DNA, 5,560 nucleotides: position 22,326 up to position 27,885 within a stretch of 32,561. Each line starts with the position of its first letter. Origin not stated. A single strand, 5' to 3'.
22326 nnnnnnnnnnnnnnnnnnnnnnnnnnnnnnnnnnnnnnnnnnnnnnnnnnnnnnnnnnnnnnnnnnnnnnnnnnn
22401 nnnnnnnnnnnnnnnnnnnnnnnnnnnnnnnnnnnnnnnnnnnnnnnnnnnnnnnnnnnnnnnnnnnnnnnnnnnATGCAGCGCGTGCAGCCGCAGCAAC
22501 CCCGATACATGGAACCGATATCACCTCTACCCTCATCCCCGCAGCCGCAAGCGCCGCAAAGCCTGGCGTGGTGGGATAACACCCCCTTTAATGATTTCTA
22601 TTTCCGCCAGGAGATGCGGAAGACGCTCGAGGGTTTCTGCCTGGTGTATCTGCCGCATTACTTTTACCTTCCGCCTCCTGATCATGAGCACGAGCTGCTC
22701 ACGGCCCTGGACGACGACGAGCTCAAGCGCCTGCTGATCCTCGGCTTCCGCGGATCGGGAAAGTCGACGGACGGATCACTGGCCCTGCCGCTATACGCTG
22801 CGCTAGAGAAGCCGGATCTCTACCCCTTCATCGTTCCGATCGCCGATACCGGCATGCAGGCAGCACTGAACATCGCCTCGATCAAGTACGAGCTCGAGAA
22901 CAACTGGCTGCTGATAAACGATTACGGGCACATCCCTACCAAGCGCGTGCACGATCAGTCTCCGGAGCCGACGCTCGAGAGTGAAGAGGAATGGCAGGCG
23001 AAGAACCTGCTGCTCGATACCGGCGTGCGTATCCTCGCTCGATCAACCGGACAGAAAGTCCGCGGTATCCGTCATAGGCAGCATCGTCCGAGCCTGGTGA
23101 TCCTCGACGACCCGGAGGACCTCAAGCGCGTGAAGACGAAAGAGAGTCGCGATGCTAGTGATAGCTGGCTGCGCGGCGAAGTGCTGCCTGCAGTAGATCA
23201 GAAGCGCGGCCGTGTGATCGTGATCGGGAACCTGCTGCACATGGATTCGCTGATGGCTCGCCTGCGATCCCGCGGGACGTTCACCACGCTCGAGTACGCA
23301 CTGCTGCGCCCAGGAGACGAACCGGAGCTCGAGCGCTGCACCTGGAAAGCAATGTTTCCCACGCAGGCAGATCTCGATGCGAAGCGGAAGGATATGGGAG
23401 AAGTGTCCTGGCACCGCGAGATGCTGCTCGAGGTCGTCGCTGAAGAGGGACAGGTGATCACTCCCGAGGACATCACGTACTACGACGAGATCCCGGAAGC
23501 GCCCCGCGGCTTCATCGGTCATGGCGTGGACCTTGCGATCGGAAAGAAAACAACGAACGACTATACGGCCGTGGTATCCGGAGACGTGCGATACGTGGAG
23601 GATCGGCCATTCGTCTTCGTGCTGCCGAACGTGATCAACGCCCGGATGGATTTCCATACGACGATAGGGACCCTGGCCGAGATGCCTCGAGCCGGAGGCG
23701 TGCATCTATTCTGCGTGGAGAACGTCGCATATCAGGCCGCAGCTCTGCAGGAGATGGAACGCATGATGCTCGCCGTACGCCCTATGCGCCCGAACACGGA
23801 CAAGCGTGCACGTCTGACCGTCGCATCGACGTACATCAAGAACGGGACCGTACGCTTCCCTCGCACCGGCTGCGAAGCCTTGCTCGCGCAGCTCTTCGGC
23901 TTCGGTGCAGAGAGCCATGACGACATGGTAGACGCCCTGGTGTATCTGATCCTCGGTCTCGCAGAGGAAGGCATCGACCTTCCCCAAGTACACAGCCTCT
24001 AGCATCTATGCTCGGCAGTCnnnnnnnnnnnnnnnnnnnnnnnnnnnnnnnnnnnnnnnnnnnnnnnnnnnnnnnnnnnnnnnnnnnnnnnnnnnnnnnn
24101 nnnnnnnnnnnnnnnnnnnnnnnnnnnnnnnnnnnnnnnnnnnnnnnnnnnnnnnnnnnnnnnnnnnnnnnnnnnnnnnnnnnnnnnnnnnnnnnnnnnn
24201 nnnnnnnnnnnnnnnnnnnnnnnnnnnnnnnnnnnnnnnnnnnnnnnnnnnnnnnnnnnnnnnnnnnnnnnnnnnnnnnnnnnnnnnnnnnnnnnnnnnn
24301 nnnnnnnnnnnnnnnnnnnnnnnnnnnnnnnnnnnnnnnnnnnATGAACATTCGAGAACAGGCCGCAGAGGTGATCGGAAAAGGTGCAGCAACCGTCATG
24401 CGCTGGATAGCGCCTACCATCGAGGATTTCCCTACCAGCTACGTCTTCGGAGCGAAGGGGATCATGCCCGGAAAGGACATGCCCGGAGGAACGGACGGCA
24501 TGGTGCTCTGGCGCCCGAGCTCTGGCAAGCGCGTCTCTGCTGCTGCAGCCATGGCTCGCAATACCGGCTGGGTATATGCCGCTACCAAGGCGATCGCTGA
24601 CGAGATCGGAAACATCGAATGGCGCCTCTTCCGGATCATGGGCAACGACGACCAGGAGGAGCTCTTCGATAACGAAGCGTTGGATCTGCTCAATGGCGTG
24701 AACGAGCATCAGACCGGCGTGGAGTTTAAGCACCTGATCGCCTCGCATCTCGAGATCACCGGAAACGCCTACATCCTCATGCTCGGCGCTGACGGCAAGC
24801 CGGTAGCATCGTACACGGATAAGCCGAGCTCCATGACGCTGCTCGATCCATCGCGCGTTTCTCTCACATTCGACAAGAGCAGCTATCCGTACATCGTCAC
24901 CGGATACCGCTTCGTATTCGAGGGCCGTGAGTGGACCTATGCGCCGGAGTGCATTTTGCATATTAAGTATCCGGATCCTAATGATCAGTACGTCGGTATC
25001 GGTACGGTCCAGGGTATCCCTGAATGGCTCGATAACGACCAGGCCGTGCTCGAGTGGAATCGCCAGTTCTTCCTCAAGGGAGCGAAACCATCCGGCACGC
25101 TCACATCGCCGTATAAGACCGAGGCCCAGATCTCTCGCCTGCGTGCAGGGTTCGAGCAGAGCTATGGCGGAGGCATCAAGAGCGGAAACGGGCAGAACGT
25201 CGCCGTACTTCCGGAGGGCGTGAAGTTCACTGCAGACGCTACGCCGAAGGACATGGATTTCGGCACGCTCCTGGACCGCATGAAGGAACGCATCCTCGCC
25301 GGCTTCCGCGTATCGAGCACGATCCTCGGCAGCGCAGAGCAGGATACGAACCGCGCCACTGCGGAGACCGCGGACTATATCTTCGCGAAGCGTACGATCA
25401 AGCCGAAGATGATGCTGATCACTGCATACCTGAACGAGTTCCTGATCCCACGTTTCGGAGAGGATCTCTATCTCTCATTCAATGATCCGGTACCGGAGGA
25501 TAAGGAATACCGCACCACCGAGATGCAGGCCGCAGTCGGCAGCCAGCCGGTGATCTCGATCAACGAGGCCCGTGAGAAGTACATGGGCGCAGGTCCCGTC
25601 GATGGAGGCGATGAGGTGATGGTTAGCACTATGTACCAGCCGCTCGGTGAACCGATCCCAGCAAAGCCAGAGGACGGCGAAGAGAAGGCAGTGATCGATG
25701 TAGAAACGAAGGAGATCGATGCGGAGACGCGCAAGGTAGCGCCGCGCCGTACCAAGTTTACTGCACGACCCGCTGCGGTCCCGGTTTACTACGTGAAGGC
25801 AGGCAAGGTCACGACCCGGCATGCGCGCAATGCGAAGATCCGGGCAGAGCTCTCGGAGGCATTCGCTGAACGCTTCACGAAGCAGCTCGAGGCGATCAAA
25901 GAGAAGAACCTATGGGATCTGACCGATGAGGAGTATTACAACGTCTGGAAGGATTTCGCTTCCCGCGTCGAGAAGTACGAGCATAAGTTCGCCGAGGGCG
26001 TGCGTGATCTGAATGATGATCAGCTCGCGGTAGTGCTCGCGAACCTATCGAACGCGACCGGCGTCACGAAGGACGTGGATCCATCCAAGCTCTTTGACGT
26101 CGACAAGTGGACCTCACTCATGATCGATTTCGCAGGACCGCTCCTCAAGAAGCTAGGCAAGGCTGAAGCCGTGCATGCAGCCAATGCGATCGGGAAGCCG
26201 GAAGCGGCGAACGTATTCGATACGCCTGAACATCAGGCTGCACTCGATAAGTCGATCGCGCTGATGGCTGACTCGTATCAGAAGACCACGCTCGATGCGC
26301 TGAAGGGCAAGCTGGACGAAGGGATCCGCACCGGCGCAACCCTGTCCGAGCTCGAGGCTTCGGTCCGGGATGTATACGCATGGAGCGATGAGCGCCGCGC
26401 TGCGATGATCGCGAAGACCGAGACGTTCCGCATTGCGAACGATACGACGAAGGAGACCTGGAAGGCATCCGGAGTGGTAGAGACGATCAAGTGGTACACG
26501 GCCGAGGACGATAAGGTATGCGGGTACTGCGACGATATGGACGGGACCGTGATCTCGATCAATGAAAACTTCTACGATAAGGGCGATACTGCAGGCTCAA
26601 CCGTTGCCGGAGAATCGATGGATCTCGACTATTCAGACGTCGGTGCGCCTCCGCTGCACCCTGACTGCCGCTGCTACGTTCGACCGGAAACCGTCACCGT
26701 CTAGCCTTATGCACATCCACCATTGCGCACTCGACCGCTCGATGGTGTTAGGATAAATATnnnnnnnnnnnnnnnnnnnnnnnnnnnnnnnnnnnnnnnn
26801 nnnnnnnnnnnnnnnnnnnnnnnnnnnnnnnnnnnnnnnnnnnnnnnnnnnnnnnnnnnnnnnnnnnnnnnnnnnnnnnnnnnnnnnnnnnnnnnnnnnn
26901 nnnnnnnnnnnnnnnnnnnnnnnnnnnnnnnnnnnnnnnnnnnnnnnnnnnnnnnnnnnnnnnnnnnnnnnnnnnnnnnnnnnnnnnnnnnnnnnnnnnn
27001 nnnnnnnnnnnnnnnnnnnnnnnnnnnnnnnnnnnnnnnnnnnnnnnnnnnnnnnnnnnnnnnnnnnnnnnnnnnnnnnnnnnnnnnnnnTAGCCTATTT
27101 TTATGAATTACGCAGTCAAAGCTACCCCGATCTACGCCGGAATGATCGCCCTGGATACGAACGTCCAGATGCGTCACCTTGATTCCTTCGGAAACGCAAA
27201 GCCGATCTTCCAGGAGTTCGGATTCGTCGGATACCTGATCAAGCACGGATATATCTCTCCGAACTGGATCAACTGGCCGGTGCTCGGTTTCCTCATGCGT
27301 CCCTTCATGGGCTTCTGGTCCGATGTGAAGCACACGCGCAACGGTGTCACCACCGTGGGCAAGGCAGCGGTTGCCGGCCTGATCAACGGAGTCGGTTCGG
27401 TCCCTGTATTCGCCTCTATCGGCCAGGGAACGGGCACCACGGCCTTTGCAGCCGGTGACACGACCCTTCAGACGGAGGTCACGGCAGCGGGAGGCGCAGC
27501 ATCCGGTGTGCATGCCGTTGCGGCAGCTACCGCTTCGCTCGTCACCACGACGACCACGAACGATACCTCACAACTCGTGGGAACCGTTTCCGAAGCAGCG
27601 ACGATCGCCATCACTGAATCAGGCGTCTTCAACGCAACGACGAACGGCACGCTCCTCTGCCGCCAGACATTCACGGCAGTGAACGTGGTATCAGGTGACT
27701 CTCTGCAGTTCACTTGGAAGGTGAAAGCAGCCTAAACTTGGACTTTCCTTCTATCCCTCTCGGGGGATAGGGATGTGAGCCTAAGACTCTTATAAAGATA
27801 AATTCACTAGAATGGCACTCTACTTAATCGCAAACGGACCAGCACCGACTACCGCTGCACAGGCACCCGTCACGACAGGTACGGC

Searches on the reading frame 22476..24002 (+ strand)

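Call 16: search_protein_families(library=pfam, proteins=[window:22476-24002:+], max_evalue=0.001)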
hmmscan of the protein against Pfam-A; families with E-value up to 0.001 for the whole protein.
window:22476-24002:+ (508 aa): 1 family
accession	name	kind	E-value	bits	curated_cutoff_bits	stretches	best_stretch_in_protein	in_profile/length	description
PF17289.8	Terminase_6C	-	8.1e-05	23.1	22.6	1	428-493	74-153/155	Terminase RNaseH-like domain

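Call 23: search_protein_families(library=phrogs, proteins=[window:22476-24002:+], max_evalue=0.001)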
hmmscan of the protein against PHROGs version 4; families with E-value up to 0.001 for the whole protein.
window:22476-24002:+ (508 aa): 6 families
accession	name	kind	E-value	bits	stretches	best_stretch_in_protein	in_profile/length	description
phrog_38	-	head and packaging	3.1e-69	235.5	1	29-496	257-704/760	terminase large subunit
phrog_5573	-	head and packaging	6.7e-09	36.5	1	302-492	39-231/250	terminase large subunit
phrog_2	-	head and packaging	7.8e-08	32.5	1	76-494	275-591/807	terminase large subunit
phrog_979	-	head and packaging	1.1e-06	28.6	1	426-499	520-603/642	terminase large subunit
phrog_4758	-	head and packaging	0.00033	21.1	0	44-272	13-226/243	terminase large subunit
phrog_14112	-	unknown function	0.00071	20.1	0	88-226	107-233/247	-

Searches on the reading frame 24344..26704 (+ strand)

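Call 5: search_protein_families(library=pfam, proteins=[window:24344-26704:+], max_evalue=0.1)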
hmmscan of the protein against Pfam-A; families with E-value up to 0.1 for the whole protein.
window:24344-26704:+ (786 aa): 3 families
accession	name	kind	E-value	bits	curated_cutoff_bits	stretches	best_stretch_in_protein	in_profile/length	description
PF04860.17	Phage_portal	-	3.2e-51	174.9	39.1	1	77-412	3-319/321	Phage portal protein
PF04233.19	Phage_Mu_F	-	1.4e-14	55.2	29.6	1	654-779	4-111/112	Phage Mu protein F like protein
PF11843.13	DUF3363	-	0.0067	16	28.4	1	491-553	149-208/375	Protein of unknown function (DUF3363)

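Call 6: search_protein_families(library=phrogs, proteins=[window:24344-26704:+], max_evalue=0.01)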
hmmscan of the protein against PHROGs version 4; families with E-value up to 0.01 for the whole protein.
window:24344-26704:+ (786 aa): 15 families
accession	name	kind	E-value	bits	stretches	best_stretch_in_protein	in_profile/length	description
phrog_2662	-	head and packaging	2.7e-93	314.8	1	65-782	58-708/717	portal protein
phrog_12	-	head and packaging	2.7e-59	202.8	1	50-743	70-615/646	portal protein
phrog_2468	-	head and packaging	2e-21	77.8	1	527-745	25-244/303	head morphogenesis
phrog_6577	-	unknown function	2.1e-17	63.7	1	623-782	87-229/1066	-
phrog_115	-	head and packaging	1.8e-15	58.2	1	646-782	203-317/665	minor head protein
phrog_4728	-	head and packaging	2e-15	57.6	1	604-784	143-301/591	head morphogenesis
phrog_595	-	head and packaging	3.4e-14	54.1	1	647-781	183-296/513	head maturation protease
phrog_3517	-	head and packaging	7.4e-11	42.9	1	658-783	205-329/371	head morphogenesis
phrog_24918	-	head and packaging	3.4e-10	40.9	1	683-781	153-240/250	head morphogenesis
phrog_15127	-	head and packaging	4.3e-10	39.7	1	643-750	123-228/602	head protein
phrog_324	-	head and packaging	7.6e-10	39.4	1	519-781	113-316/624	head morphogenesis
phrog_2841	-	head and packaging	7.9e-07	29.5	1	650-741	196-285/525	minor head protein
phrog_241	-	head and packaging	9.2e-05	22.6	1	641-779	145-270/679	head morphogenesis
phrog_19443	-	head and packaging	0.00011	21.8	1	662-781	181-283/579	minor head protein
phrog_7625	-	head and packaging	0.0025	17.8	1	650-781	132-247/504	head morphogenesis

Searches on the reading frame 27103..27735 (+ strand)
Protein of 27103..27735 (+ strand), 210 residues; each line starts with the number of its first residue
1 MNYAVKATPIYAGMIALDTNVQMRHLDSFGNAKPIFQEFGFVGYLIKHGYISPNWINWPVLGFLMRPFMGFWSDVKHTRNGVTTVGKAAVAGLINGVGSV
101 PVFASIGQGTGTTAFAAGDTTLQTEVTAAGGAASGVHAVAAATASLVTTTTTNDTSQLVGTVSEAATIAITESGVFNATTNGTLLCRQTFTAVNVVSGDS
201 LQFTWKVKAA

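Call 5: search_protein_families(library=pfam, proteins=[window:27103-27735:+], max_evalue=0.1)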
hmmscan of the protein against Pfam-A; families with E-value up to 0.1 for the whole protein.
window:27103-27735:+ (210 aa): 1 family
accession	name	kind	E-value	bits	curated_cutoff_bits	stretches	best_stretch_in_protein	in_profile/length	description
PF23140.1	Gp80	-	0.0046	17.7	27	1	118-204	36-121/128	Podophage GP4 fiber I protein gp80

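Call 6: search_protein_families(library=phrogs, proteins=[window:27103-27735:+], max_evalue=0.01)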
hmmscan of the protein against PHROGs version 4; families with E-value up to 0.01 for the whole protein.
window:27103-27735:+ (210 aa): 1 family
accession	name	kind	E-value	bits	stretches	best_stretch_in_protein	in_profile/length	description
phrog_5417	-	unknown function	6e-13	49.9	1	79-208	32-155/156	-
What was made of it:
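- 27103..27735 (+): 210-aa fibre-like protein, the constant genomic partner of the repeat gene. Weak match to PF23140, the GP4 fiber I gp80 family (E 0.005, below the curated cut-off) (calls 5, 6).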

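Call 11: search_protein_families(library=ncbifam, proteins=[window:27103-27735:+], max_evalue=0.1)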
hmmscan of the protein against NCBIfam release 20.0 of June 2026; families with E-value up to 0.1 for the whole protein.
window:27103-27735:+ (210 aa): 0 families

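Call 54: search_solved_structures(query=window:27103-27735:+, max_evalue=1, show_alignments=1)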
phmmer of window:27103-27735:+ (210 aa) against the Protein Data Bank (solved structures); distinct sequences matched with E-value up to 1: 0.

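Call 58: search_dna_similar(query=window:27103-27735:+, collection=phages, mode=protein, max_rows=15, max_evalue=0.001)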
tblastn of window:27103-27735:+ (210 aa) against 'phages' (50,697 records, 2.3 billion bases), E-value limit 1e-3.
Records with a match: 1; places in all: 1; records where one place covers at least 80% of the query: 0.
Best place of each record, by identity: <60% 1.
By first word of the organism name: Caudoviricetes 1.
By host as written in the record: - 1.
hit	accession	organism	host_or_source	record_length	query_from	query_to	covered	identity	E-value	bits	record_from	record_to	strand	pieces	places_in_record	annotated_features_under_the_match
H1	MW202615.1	Caudoviricetes sp.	Manatee Spring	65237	157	208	25%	40.4%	7e-4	46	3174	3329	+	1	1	tail collar fiber protein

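Call 90: search_solved_structures(query=A3, max_evalue=10, show_alignments=2)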
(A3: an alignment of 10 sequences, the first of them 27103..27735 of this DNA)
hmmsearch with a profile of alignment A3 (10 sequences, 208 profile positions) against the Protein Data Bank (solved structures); distinct sequences matched with E-value up to 10: 5.
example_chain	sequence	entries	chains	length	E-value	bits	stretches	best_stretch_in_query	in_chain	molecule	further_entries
8ajy_B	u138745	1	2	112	0.073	15.8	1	88-150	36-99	Dockerin from ScaH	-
6dt1_A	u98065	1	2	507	0.53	12.9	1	10-73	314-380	DNA ligase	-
2yd1_A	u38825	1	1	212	0.75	12.4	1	74-137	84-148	TYROSINE-PROTEIN PHOSPHATASE LAR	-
3pxj_A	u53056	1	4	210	0.75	12.4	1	74-137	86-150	Tyrosine-protein phosphatase Lar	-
9h4p_BD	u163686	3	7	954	5.1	9.7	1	141-207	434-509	Baseplate hub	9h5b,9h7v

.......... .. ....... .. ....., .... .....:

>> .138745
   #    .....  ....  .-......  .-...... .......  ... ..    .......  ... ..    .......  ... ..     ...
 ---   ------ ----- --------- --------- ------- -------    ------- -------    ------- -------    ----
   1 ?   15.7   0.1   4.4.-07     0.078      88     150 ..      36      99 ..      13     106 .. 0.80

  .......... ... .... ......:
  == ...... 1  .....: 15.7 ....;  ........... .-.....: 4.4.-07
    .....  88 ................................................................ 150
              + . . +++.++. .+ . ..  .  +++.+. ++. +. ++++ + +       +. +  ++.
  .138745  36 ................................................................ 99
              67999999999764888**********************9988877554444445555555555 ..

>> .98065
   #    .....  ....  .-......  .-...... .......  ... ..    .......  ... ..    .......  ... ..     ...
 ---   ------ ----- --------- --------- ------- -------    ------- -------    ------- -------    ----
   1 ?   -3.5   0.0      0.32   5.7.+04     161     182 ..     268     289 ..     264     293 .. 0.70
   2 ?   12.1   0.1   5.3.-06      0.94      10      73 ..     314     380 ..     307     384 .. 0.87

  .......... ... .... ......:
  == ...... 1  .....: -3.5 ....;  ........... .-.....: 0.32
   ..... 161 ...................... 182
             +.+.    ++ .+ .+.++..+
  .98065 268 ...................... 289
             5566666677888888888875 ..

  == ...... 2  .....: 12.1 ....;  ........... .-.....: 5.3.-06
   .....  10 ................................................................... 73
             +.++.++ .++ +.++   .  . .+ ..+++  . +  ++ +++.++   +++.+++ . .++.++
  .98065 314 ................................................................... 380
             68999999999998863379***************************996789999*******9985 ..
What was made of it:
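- The similarity of the 210-aa protein to GP4 gp80 is below Pfam's threshold, and a profile search did not reach the PDB entry (calls 5, 90).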
